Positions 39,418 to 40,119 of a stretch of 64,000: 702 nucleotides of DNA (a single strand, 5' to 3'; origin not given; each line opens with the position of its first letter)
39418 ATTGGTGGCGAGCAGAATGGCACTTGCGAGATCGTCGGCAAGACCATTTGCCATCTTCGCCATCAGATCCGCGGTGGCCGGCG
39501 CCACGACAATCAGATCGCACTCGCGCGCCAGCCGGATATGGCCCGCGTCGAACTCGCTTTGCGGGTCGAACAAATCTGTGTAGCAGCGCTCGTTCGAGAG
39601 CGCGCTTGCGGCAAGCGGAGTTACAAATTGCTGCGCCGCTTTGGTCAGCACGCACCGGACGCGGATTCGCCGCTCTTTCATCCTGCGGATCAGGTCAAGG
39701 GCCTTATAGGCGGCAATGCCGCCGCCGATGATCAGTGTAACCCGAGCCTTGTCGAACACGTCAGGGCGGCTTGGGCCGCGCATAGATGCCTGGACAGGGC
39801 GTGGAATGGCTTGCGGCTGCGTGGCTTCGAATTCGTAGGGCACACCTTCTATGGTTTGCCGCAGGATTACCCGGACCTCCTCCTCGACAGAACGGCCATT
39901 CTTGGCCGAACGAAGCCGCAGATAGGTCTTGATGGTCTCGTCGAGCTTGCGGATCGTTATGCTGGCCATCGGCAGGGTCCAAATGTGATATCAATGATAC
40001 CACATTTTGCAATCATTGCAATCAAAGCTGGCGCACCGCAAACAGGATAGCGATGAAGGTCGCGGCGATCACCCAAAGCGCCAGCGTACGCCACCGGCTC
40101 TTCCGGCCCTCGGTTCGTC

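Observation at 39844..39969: CoaBC N-terminus is a FitA/Arc-like ribbon-helix-helix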

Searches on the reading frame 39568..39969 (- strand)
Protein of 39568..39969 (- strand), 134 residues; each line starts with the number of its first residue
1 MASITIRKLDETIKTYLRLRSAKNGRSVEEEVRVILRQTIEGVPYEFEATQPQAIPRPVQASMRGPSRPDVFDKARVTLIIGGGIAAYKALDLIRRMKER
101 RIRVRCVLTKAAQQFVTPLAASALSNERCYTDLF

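Call 9: find_related_loci(query=window:39568-39969:-, collection=genome_contigs, flank=1500)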
Query seq(134 aa) (134 aa) in genome_contigs; peptide patterns used: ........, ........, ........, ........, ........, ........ (x = any residue, [..] = any of these).
309 stretches matched a pattern; 115 encode a relative of the query (tblastn E <= 1e-3); the best 80 are kept; 80 distinct loci.
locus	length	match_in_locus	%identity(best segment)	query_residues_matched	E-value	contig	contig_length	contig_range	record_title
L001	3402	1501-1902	74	1-134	2e-61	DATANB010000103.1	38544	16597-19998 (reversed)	MAG TPA_asm: Bradyrhizobium sp. isolate SMAG_U7006 k141_54832, whole genome shotgun sequence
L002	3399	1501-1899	76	1-134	6e-61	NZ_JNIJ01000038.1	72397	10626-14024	Bradyrhizobium sp. URHD0069 N554DRAFT_scaffold00035.35_C, whole genome shotgun sequence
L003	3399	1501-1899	75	1-134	5e-61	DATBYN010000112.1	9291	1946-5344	MAG TPA_asm: Bradyrhizobium sp. isolate SMAG_U7594 k141_2086726, whole genome shotgun sequence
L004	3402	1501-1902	73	1-134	1e-60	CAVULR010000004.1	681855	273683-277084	MAG: uncultured Alphaproteobacteria bacterium isolate MFD06526.bin.2.24 genome assembly, contig: contig_3149, whole geno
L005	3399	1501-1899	75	1-134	3e-60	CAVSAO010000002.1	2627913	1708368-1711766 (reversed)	MAG: uncultured Alphaproteobacteria bacterium isolate MFD05705.bin.2.94 genome assembly, contig: contig_15704, whole gen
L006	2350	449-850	72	1-134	1e-60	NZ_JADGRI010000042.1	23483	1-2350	MAG: Bradyrhizobium sp. isolate Chersky.37_22 contig-100_188, whole genome shotgun sequence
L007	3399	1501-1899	75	1-134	7e-60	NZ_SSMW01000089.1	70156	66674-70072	MAG: Bradyrhizobium sp. isolate LY.8 89, whole genome shotgun sequence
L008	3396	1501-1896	73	1-134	3e-59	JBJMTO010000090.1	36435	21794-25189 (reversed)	MAG: Bradyrhizobium sp. isolate 12C16O_48h_50_P10_coass_bin_36 k141_1424899, whole genome shotgun sequence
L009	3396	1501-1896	75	1-134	4e-59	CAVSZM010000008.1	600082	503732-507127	MAG: uncultured Alphaproteobacteria bacterium isolate MFD05841.bin.1.14 genome assembly, contig: contig_26189, whole gen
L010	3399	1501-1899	76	1-134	2e-58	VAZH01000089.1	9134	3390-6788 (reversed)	MAG: Alphaproteobacteria bacterium isolate AP_3 14_1009_16_30cm_scaffold_24620, whole genome shotgun sequence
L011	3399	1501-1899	72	1-134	5e-58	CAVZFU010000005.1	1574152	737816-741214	MAG: uncultured Alphaproteobacteria bacterium isolate MFD05513.bin.1.78 genome assembly, contig: contig_4940, whole geno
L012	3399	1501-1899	74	1-134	2e-57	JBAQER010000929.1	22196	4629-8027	MAG: Bradyrhizobium sp. isolate MFD12017_ilm_asm_bin10 k127_60641, whole genome shotgun sequence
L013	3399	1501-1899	70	1-134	4e-57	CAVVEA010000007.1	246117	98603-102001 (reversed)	MAG: uncultured Alphaproteobacteria bacterium isolate MFD02134.bin.1.91 genome assembly, contig: contig_17974, whole gen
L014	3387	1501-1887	72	1-134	5e-56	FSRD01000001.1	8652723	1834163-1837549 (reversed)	Bradyrhizobium erythrophlei strain GAS478 genome assembly, contig: Ga0132009_11, whole genome shotgun sequence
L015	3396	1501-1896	70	1-134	1e-55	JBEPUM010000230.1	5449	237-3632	MAG: Pseudomonadota bacterium isolate 22E.metabat_sens.013_sub NODE_16070_length_5449_cov_51.419169, whole genome shotgu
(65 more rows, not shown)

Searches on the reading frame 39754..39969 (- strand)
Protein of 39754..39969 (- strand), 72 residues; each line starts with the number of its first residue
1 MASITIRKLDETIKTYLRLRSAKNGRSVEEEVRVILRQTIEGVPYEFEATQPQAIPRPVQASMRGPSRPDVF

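Call 4: search_protein_families(library=pfam, proteins=[window:39754-39969:-], max_evalue=1)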
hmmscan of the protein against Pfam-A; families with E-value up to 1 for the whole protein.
seq(72 aa): 2 families
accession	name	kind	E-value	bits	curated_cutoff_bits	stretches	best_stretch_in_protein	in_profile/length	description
PF22513.2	FitA-like_RHH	-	5.2e-16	58.8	27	1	2-39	1-38/39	Antitoxin FitA-like, ribbon-helix-helix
PF07764.18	Omega_Repress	-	0.086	13.6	33.3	1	8-40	26-58/59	Omega Transcriptional Repressor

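Call 5: search_protein_families(library=ncbifam, proteins=[window:39754-39969:-], max_evalue=1)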
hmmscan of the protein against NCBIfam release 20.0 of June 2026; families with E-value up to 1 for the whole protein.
seq(72 aa): 1 family
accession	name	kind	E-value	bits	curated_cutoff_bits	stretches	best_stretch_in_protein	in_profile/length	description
NF053664.1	TransRegPtrACyano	equivalog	0.13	11.5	300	1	2-42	115-155/196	Crp/Fnr family transcriptional regulator PtrA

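Call 27: search_solved_structures(query=window:39754-39969:-, max_evalue=1, show_alignments=3)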
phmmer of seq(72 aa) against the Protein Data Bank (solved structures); distinct sequences matched with E-value up to 1: 5.
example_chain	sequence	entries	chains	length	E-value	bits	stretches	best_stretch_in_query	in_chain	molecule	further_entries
2h1o_E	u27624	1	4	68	0.024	18.2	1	2-38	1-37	Trafficking protein A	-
2bsq_E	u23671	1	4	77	0.028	18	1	2-38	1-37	TRAFFICKING PROTEIN A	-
3hdp_A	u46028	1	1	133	0.2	15.3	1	5-69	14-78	Glyoxalase-I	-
2qh0_A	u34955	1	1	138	0.22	15.2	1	5-69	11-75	Lactoylglutathione lyase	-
1bih_A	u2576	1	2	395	0.35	14.5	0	37-60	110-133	HEMOLIN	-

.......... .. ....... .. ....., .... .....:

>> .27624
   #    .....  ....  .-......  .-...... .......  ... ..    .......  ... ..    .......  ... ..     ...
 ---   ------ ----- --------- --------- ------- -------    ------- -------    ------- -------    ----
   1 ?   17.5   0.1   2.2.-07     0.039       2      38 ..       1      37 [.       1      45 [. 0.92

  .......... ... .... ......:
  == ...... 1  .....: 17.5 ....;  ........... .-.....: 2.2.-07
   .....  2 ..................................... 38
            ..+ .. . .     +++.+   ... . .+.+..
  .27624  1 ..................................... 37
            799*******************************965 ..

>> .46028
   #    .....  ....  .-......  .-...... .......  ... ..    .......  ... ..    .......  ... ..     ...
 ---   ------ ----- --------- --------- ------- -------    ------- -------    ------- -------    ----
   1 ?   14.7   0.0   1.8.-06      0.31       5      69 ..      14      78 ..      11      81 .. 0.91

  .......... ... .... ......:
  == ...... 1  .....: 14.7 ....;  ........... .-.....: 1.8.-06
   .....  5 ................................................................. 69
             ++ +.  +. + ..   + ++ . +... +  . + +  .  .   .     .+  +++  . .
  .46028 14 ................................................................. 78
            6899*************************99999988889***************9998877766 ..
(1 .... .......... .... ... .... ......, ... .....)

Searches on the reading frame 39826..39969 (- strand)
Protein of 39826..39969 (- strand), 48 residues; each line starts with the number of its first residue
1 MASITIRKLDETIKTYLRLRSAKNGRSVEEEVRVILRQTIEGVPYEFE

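Call 64: predict_structure(alignment_id=A3)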
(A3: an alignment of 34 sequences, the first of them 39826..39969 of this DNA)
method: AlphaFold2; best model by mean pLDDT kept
length: 48 residues; sequences in the alignment: 34
mean_pLDDT: 87.3   pTM: 0.59
mean pLDDT of the five models: 87.3, 83.8, 81.9, 78.7, 76.9
residues with pLDDT >= 90: 30; 70-90: 13; 50-70: 5; < 50: 0
segments of 3 or more residues with pLDDT < 50: none
pLDDT, mean of each block of 10 residues (from residue 1): 80 94 95 92 73
secondary structure, 60 per line:
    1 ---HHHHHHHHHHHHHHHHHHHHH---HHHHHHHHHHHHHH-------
elements in order: H4-24 H28-41

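Call 67: fold_search(model_id=the predicted structure, library=pdb)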
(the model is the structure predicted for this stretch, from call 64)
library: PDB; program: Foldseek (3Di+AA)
matches with E <= 10: 102; with E <= 0.001: 0
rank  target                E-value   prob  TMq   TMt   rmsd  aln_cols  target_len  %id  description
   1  5nt2_E                1.5e+00  0.25  0.59  0.18   5.7        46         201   20  Complex of influenza A NS1 with TRIM25 coiled coil domain (released 2018-05-23)
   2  2vbw_A                1.6e+00  0.30  0.59  0.21   8.8        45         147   22  Feast or famine regulatory protein (Rv3291c)from M. tuberculosis complexed with L-Phenylalanine (released 2007-11-06)
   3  2w29_A                1.6e+00  0.30  0.59  0.21   8.7        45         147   22  Gly102Thr mutant of Rv3291c (released 2009-11-17)
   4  2ivm_A                1.7e+00  0.30  0.59  0.21   8.7        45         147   22  Crystal structure of a transcriptional regulator (released 2007-10-09)
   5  4hv0_A                1.9e+00  0.33  0.56  0.31   7.0        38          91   24  Structure and Function of AvtR, a Novel Transcriptional Regulator from a Hyperthermophilic Archaeal Lipothrixvirus (released 2012-11-21)
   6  4hv0_D                1.9e+00  0.33  0.56  0.29   7.2        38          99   24  Structure and Function of AvtR, a Novel Transcriptional Regulator from a Hyperthermophilic Archaeal Lipothrixvirus (released 2012-11-21)
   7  2w25_A                2.2e+00  0.25  0.59  0.21   8.8        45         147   22  Crystal structure of Glu104Ala mutant (released 2009-11-17)
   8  4opa_A                2.9e+00  0.15  0.58  0.18   5.3        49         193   18  X-ray structure of H6N6-NS1 delta(80-84) mutant (released 2014-02-19)
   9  3i71_A                2.9e+00  0.14  0.47  0.41   9.3        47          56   15  Ethanolamine Utilization Microcompartment Shell Subunit, EutK C-terminal domain (released 2010-01-12)
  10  1u78_A                2.9e+00  0.06  0.29  0.16   9.1        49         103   24  Structure of the bipartite DNA-binding domain of Tc3 transposase bound to transposon DNA (released 2004-08-31)
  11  6o01                  3.1e+00  0.20  0.62  0.19   4.3        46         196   20  X-ray structure of H5N1-NS1 R38A K41A G71E mutant (released 2019-07-31)
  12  7fby                  3.4e+00  0.16  0.57  0.20   7.5        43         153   21  Crystal Structure of PH0140 from Pyrococcus horikosii OT3 (released 2022-07-20)
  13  3irr_A                3.4e+00  0.14  0.50  0.39  10.7        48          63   19  Crystal Structure of a Z-Z junction (with HEPES intercalating) (released 2010-05-19)
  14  3qoq_D                3.6e+00  0.28  0.56  0.56   3.8        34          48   20  Crystal Structure of the Transcription Factor AmrZ in Complex with the 18 Base Pair amrZ1 Binding Site (released 2012-02-15)
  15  1ea4_H                4.0e+00  0.41  0.66  0.72   1.2        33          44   21  TRANSCRIPTIONAL REPRESSOR COPG/22bp dsDNA COMPLEX (released 2001-07-05)
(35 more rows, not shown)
